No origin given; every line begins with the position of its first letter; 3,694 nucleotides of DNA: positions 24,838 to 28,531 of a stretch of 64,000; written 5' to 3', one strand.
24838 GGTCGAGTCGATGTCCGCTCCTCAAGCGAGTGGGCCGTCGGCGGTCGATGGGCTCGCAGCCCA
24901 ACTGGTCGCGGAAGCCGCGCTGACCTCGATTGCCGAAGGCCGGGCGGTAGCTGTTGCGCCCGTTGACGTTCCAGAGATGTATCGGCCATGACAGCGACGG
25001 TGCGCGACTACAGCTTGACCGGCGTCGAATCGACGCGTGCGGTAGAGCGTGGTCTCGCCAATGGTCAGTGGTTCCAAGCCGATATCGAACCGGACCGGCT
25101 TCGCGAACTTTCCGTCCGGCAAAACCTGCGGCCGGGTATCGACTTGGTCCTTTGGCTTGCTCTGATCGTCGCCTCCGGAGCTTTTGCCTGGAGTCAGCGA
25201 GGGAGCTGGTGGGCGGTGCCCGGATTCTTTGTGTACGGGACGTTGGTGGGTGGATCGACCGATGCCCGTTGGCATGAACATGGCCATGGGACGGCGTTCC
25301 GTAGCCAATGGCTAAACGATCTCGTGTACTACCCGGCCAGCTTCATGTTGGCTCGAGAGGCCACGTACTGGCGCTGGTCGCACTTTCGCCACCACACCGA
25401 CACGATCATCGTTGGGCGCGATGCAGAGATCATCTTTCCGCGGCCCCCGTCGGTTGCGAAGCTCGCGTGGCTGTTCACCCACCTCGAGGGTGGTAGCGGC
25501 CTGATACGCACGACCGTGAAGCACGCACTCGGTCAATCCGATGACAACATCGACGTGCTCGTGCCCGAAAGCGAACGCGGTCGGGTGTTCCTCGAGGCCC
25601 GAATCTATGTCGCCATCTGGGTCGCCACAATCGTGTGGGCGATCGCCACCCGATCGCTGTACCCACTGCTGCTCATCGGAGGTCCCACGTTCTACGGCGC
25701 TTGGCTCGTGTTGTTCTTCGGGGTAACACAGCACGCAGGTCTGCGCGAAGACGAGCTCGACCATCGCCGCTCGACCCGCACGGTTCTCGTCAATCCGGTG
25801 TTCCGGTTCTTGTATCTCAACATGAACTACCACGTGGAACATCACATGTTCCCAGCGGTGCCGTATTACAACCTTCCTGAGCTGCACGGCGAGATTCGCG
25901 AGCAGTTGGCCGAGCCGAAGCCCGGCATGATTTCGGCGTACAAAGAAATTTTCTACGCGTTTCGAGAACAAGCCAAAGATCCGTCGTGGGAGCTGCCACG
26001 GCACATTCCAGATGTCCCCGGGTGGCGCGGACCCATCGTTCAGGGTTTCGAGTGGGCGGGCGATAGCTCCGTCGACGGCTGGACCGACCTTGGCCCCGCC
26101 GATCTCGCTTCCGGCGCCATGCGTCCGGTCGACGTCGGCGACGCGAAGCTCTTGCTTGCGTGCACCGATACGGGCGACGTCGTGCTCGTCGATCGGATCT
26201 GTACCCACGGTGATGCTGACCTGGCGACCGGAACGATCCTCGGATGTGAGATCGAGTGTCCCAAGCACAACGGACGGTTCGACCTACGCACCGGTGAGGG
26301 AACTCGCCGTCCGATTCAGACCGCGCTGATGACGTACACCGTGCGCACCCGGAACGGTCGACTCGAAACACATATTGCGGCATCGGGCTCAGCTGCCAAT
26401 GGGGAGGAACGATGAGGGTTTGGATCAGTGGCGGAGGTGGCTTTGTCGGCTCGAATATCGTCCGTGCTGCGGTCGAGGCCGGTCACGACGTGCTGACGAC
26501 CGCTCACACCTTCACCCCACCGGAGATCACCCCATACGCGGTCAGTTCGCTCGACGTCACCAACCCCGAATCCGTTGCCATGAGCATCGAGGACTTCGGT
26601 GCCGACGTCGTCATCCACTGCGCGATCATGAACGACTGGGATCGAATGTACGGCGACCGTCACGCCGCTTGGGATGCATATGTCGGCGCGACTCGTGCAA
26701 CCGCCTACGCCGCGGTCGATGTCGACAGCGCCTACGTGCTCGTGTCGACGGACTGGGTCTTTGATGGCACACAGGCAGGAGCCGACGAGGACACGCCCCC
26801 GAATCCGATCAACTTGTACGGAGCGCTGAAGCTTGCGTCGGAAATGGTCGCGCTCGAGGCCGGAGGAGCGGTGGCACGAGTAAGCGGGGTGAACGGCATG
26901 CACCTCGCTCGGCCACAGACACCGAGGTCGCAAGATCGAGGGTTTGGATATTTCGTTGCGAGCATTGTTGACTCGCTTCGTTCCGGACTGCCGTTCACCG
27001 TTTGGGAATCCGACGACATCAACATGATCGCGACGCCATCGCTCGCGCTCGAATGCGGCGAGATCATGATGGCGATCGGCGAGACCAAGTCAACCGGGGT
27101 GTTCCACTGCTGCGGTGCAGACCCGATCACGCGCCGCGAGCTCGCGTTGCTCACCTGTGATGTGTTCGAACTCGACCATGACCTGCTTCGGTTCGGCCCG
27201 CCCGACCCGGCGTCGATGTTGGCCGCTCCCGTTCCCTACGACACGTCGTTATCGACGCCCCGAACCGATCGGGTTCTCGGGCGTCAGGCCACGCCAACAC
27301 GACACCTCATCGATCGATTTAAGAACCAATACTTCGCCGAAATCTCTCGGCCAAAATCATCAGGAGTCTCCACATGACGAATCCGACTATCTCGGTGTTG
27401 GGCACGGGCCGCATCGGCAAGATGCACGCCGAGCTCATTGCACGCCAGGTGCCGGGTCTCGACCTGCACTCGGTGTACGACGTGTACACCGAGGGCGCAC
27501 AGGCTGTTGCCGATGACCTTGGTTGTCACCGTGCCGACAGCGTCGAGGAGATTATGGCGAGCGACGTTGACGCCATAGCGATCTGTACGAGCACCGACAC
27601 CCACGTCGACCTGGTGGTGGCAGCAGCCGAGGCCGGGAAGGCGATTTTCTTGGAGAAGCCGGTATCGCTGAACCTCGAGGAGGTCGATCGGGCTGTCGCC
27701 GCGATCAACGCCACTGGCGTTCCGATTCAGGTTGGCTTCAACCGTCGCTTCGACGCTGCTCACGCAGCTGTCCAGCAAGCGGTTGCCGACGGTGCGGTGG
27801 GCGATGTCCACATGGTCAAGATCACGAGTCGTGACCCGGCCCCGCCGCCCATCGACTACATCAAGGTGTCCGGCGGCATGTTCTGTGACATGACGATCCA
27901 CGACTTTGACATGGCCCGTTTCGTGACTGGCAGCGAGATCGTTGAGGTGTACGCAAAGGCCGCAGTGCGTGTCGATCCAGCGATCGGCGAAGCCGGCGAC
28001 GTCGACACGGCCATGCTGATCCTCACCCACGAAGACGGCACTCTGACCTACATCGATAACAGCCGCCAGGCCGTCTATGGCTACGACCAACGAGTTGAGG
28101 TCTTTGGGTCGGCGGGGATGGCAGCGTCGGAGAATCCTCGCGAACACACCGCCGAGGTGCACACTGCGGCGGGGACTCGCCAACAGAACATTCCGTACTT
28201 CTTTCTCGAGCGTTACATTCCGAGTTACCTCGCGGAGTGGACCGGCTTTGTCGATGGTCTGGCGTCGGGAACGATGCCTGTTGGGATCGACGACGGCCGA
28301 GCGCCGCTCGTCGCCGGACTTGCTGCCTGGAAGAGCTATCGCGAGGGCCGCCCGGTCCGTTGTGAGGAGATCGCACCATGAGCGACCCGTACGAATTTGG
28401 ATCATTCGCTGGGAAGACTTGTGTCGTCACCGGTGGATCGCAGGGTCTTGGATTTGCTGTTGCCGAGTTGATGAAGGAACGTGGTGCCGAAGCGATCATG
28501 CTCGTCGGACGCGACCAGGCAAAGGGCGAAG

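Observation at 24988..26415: Desaturase/XylM-type di-iron oxygenase fused to a Rieske ferredoxin, translationally locked into the inositol operon (MocD-MocE-like fusion)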

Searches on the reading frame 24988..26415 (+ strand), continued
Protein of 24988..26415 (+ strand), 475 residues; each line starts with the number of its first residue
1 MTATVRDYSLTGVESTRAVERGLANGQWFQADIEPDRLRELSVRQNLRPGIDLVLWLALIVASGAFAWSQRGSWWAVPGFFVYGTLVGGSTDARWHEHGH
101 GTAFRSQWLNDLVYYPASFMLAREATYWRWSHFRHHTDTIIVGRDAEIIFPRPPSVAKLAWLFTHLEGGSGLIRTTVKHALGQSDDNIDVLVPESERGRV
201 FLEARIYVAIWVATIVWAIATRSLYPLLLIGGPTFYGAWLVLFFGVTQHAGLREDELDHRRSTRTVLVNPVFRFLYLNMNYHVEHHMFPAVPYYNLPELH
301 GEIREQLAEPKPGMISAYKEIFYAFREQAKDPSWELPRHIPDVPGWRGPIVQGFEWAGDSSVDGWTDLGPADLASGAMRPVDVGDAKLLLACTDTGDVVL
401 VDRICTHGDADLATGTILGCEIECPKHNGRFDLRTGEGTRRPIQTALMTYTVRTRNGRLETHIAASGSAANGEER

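Call 76: search_protein_families(library=ncbifam, proteins=[L096:9297-10226:-, L096:10405-11838:+, L096:13132-13449:+, L096:14759-15601:+, L096:21529-22794:+, L096:4156-5043:+, L096:8084-9004:-, L096:5379-6383:+], max_evalue=1e-10)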
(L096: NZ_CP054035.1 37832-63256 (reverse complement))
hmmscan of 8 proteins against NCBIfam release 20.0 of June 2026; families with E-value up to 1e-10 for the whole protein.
L096:9297-10226:- (309 aa): 9 families
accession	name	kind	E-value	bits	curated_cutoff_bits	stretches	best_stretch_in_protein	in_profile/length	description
NF011924.1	PRK15395.1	equivalog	7.6e-37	127.1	420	1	9-286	14-301/329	galactose/glucose ABC transporter substrate-binding protein MglB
NF007936.0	PRK10653.1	equivalog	1.1e-36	126.7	337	1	7-299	12-295/295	ribose ABC transporter substrate-binding protein RbsB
NF041827.1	YtfQ_transport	equivalog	1.3e-28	99.9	510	1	50-264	54-270/320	galactofuranose ABC transporter, galactofuranose-binding protein YtfQ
NF007254.0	PRK09701.1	equivalog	2.6e-24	86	335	1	3-282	6-288/311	D-allose transporter substrate-binding protein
TIGR02634.1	xylF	equivalog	9.6e-22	77.9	389.55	1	49-287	24-261/302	D-xylose ABC transporter substrate-binding protein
NF007075.0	PRK09526.1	subfamily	2.4e-19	69.5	340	1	59-303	102-332/358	LacI family DNA-binding transcriptional regulator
NF040907.2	ChvE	equivalog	2.3e-14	53.4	460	1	52-284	31-277/324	multiple monosaccharide ABC transporter substrate-binding protein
NF007680.0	PRK10355.1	equivalog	3.6e-14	52.7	504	1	9-288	12-289/331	D-xylose ABC transporter substrate-binding protein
NF047341.1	lactose_RbsR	equivalog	5.4e-12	45.7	382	1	22-246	63-274/331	ribose utilization transcriptional repressor RbsR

L096:10405-11838:+ (477 aa): 24 families
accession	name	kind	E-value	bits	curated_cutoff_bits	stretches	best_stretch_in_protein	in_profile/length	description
NF052281.1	rhizopine_MocR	equivalog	2e-222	739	650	1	1-461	19-479/479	rhizopine catabolism transcriptional regulator MocR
NF052282.1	PLP_TF_PdxR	equivalog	1.5e-128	429.7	320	1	3-457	4-447/448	MocR-like pyridoxine biosynthesis transcription factor PdxR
NF052285.1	GABA_TF_GabR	exception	2.6e-90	303.4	600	1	3-459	2-454/456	MocR-like transcriptional regulator GabR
NF052290.2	MocR_like_YczR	exception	3.4e-60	204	487.4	1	2-427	21-424/458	MocR-like transcription factor YczR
NF052286.1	ecto_TF_EhuR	exception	4.8e-43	147.4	480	1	2-460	13-448/458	MocR-like ectoine utilization transcription factor EhuR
TIGR04461.1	endura_MppQ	equivalog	1.4e-30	106.6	540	1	140-427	49-348/392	enduracididine biosynthesis enzyme MppQ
NF041364.1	GntC_guanitoxin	equivalog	1.4e-26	93.2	415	1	139-379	31-279/356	guanitoxin biosynthesis PLP-dependent (S)-gamma-hydroxy-L-arginine cyclodehydratase GntC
NF012025.0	PRK15481.1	equivalog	1.3e-25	90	573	1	4-378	10-353/432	MocR-like B6 salvage transcription factor PtsJ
NF004770.0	PRK06108.1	subfamily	2.4e-23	82.6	422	1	141-357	69-295/396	pyridoxal phosphate-dependent aminotransferase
NF005601.0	PRK07337.1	equivalog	6.1e-15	55.2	496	1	136-364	63-295/394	pyridoxal phosphate-dependent aminotransferase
NF006569.0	PRK09082.1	subfamily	7.8e-15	54.8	420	1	120-435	42-361/386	methionine aminotransferase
TIGR01141.1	hisC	equivalog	2.2e-14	53.1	276.55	1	147-381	57-280/349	histidinol-phosphate transaminase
TIGR03538.1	DapC_gpp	equivalog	2.5e-13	49.7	474.6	1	134-430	54-359/395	succinyldiaminopimelate transaminase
TIGR03947.1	viomycin_VioD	equivalog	4.3e-13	48.9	390.9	1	145-344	51-249/359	capreomycidine synthase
NF006514.0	PRK08960.1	equivalog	5.7e-13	48.4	554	1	120-373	44-299/388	pyridoxal phosphate-dependent aminotransferase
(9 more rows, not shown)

L096:13132-13449:+ (105 aa): 5 families
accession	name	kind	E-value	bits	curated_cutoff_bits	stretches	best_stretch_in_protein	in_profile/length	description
TIGR02377.1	MocE_fam_FeS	subfamily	2.9e-53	178.1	136.15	1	5-104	2-101/101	MocE family 2Fe-2S type ferredoxin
NF007422.0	PRK09965.1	equivalog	1.2e-21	76.7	113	1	6-104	4-100/106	bifunctional 3-phenylpropionate/cinnamic acid dioxygenase ferredoxin subunit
NF041683.1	ant_diox_AndAb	equivalog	2.6e-21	75.7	150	1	5-103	2-99/100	anthranilate 1,2-dioxygenase ferredoxin subunit AndAb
NF042948.2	3PPDioc_HcaC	equivalog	1.5e-20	73.4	150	1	6-104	4-102/105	3-phenylpropionate/cinnamic acid dioxygenase ferredoxin subunit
TIGR02378.1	nirD_assim_sml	equivalog_domain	1.6e-15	57.2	74.65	1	5-103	2-104/105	nitrite reductase small subunit NirD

L096:14759-15601:+ (280 aa): 2 families
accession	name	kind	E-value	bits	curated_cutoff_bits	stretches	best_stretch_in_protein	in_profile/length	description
NF001452.0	PRK00311.1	subfamily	1.1e-35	123.2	272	1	76-245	99-265/267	3-methyl-2-oxobutanoate hydroxymethyltransferase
TIGR00222.1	panB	equivalog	3.1e-29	102.3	207.55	1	89-244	110-261/264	3-methyl-2-oxobutanoate hydroxymethyltransferase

L096:21529-22794:+ (421 aa): 7 families
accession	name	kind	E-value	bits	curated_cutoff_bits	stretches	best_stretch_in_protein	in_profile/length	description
TIGR03588.1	PseC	equivalog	9.5e-53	179.4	423.5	1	49-322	30-304/380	UDP-4-amino-4,6-dideoxy-N-acetyl-beta-L-altrosamine transaminase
NF008687.0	PRK11706.1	equivalog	3.1e-51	174.3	375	1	24-283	7-261/375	dTDP-4-amino-4,6-dideoxygalactose transaminase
TIGR04181.1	NHT_00031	hypoth_equivalog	4.7e-50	170.5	420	1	23-299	5-282/359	LegC family aminotransferase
NF008658.2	PRK11658.1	equivalog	4.3e-49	167.2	631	1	52-321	36-299/379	UDP-4-amino-4-deoxy-L-arabinose aminotransferase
TIGR02379.1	ECA_wecE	subfamily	9e-43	146.4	434.85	1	23-276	6-251/376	dTDP-4-amino-4,6-dideoxy-D-glucose transaminase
TIGR04427.1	PLP_DesI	equivalog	1.5e-36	126.4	650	1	50-235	53-236/390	dTDP-4-dehydro-6-deoxyglucose aminotransferase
NF011936.0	PRK15407.1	equivalog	7.1e-30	104.1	423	1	51-289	67-323/440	lipopolysaccharide biosynthesis protein RfbH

L096:4156-5043:+ (295 aa): 1 family
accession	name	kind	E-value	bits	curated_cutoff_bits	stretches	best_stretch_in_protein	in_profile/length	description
TIGR04379.1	myo_inos_iolE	equivalog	2.8e-118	394.7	290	1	3-289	2-289/290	myo-inosose-2 dehydratase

L096:8084-9004:- (306 aa): 5 families
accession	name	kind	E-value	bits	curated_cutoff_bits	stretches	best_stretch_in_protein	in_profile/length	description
TIGR04380.1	myo_inos_iolG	equivalog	1.2e-53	182.1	355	1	4-247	2-249/330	inositol 2-dehydrogenase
NF052679.1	InsChiInosDhIolG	equivalog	1.4e-25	90.1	540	1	4-211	3-213/343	bifunctional inositol 2-dehydrogenase/D-chiro-inositol 1-dehydrogenase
NF040723.1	UDP-GlcNAcDh_Arch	equivalog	7e-25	88.2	450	1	5-228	2-216/302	UDP-N-acetylglucosamine 3-dehydrogenase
NF041392.1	XylDh_Gfo6_Halo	equivalog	1.5e-17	63.4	350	1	4-195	17-223/350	D-xylose 1-dehydrogenase Gfo6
NF052479.1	LevoglcsnDh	equivalog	9.5e-15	54.2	650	1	1-187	1-205/386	levoglucosan dehydrogenase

L096:5379-6383:+ (334 aa): 6 families
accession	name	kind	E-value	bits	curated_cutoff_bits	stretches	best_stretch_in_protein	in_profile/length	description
NF041392.1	XylDh_Gfo6_Halo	equivalog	1.4e-32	112.8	350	1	3-329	16-345/350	D-xylose 1-dehydrogenase Gfo6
TIGR04380.1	myo_inos_iolG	equivalog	8.5e-29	100.5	355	1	5-329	3-326/330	inositol 2-dehydrogenase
NF052479.1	LevoglcsnDh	equivalog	8.9e-19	67.4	650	1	33-192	40-204/386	levoglucosan dehydrogenase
NF008607.0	PRK11579.1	subfamily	5e-17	61.9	330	1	4-234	5-236/346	oxidoreductase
NF052679.1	InsChiInosDhIolG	equivalog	1.5e-14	53.8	540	1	4-159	3-160/343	bifunctional inositol 2-dehydrogenase/D-chiro-inositol 1-dehydrogenase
NF040723.1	UDP-GlcNAcDh_Arch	equivalog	1.3e-11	44.6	450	1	5-200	2-187/302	UDP-N-acetylglucosamine 3-dehydrogenase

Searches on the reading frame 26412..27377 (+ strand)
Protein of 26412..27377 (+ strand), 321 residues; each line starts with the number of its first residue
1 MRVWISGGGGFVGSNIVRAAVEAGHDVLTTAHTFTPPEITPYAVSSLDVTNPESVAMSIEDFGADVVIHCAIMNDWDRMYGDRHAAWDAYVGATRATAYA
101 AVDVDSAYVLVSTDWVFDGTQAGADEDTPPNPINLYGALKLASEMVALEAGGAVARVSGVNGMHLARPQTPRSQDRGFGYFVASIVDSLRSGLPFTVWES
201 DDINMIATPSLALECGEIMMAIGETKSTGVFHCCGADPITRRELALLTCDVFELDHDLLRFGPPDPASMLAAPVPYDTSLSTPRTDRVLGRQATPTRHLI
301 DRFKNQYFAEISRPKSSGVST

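Call 3: search_protein_families(library=pfam, proteins=[window:26412-27377:+], max_evalue=0.001)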
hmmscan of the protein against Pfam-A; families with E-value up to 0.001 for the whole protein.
window:26412-27377:+ (321 aa): 5 families
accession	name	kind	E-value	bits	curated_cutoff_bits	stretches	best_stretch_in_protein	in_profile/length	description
PF04321.23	RmlD_sub_bind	-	1.6e-28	100.1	27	1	1-302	1-280/287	RmlD substrate binding domain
PF01370.27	Epimerase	-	5.4e-19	69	20.9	1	4-199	2-203/240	NAD dependent epimerase/dehydratase family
PF16363.11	GDP_Man_Dehyd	-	4.9e-06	26.7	27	1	5-147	2-164/332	GDP-mannose 4,6 dehydratase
PF02719.21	Polysacc_synt_2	-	5e-05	23.1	20.2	0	47-150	61-152/293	Polysaccharide biosynthesis protein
PF01073.25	3Beta_HSD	-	0.00019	21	22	1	5-153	2-163/280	3-beta hydroxysteroid dehydrogenase/isomerase family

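Call 4: search_protein_families(library=ncbifam, proteins=[window:26412-27377:+], max_evalue=0.001)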
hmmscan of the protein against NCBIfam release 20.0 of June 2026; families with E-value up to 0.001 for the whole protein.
window:26412-27377:+ (321 aa): 8 families
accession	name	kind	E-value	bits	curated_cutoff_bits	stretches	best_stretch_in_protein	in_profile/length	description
TIGR01214.1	rmlD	equivalog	1.3e-28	99.9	224.05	1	2-256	1-230/285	dTDP-4-dehydrorhamnose reductase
NF007440.0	PRK09987.1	equivalog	1.7e-07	30.8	308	1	47-146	38-138/299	dTDP-4-dehydrorhamnose reductase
TIGR03466.1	HpnA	hypoth_equivalog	1e-06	27.9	367.65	1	1-142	1-144/327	hopanoid-associated sugar epimerase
TIGR01181.1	dTDP_gluc_dehyt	equivalog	2.5e-06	26.8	365.1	1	3-146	2-161/321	dTDP-glucose 4,6-dehydratase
NF042423.1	oxyalk_red_Shew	equivalog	4.9e-06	25.8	580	1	2-157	10-166/331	2-alkyl-3-oxoalkanoate reductase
TIGR01179.1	galE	equivalog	7.4e-06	25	262.3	1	3-147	2-156/332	UDP-glucose 4-epimerase GalE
NF042422.1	oxyalk_red_OleD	equivalog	3.6e-05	23.3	580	1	1-96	1-92/329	2-alkyl-3-oxoalkanoate reductase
TIGR02197.1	heptose_epim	equivalog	0.0008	18.7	274.6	0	5-147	3-149/316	ADP-glyceromanno-heptose 6-epimerase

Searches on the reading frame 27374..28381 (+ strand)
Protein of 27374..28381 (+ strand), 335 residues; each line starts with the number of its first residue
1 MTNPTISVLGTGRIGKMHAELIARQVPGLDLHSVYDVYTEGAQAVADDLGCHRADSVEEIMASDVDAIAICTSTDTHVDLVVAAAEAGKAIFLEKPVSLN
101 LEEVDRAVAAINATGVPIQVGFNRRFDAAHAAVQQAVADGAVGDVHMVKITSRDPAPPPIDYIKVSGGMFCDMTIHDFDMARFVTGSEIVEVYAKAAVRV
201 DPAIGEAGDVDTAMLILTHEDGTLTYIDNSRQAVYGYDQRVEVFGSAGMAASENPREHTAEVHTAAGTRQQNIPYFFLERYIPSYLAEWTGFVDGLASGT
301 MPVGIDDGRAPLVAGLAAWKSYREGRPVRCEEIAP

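Call 3: search_protein_families(library=pfam, proteins=[window:27374-28381:+], max_evalue=0.001)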
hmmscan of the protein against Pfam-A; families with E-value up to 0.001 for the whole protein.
window:27374-28381:+ (335 aa): 3 families
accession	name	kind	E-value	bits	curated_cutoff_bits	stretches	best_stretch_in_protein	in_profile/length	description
PF22725.1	GFO_IDH_MocA_C3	-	9e-30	103.7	27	1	131-250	2-123/124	GFO/IDH/MocA C-terminal domain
PF01408.29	GFO_IDH_MocA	-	8e-26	91.5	24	1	6-122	3-120/120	Oxidoreductase family, NAD-binding Rossmann fold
PF02894.22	GFO_IDH_MocA_C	-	1.4e-12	48.4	22.9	1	135-328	2-216/218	Oxidoreductase family, C-terminal alpha/beta domain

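Call 4: search_protein_families(library=ncbifam, proteins=[window:27374-28381:+], max_evalue=0.001)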
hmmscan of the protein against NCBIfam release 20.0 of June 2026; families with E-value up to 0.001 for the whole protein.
window:27374-28381:+ (335 aa): 11 families
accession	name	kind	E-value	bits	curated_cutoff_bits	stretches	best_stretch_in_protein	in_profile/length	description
TIGR04380.1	myo_inos_iolG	equivalog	1.2e-124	415.5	355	1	5-329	3-330/330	inositol 2-dehydrogenase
NF052679.1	InsChiInosDhIolG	equivalog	9.3e-34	117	540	1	6-304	5-299/343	bifunctional inositol 2-dehydrogenase/D-chiro-inositol 1-dehydrogenase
NF040723.1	UDP-GlcNAcDh_Arch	equivalog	3.2e-30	105.7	450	1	6-273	3-257/302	UDP-N-acetylglucosamine 3-dehydrogenase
NF052479.1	LevoglcsnDh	equivalog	2.3e-18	66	650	1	32-246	39-262/386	levoglucosan dehydrogenase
NF041392.1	XylDh_Gfo6_Halo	equivalog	6.5e-15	54.8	350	1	61-252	79-275/350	D-xylose 1-dehydrogenase Gfo6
NF058563.1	BT_2159_fam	equivalog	2.2e-13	49.9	650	1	6-196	3-194/350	disaccharide 3-dehydrogenase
NF008607.0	PRK11579.1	subfamily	3.3e-13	49.4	330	1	8-148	9-148/346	oxidoreductase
NF007574.0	PRK10206.1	equivalog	1.8e-11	43.7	352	1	55-148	55-149/345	oxidoreductase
NF058561.1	BT_2158_fam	equivalog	9e-07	27.8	750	1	60-153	92-185/487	glycoside 3-dehydrogenase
NF009830.0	PRK13304.1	equivalog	0.00011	21.7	267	1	6-91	4-88/265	aspartate dehydrogenase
TIGR03944.1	dehyd_SbnB_fam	equivalog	0.00016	20.8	326.9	1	5-77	134-212/327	2,3-diaminopropionate biosynthesis protein SbnB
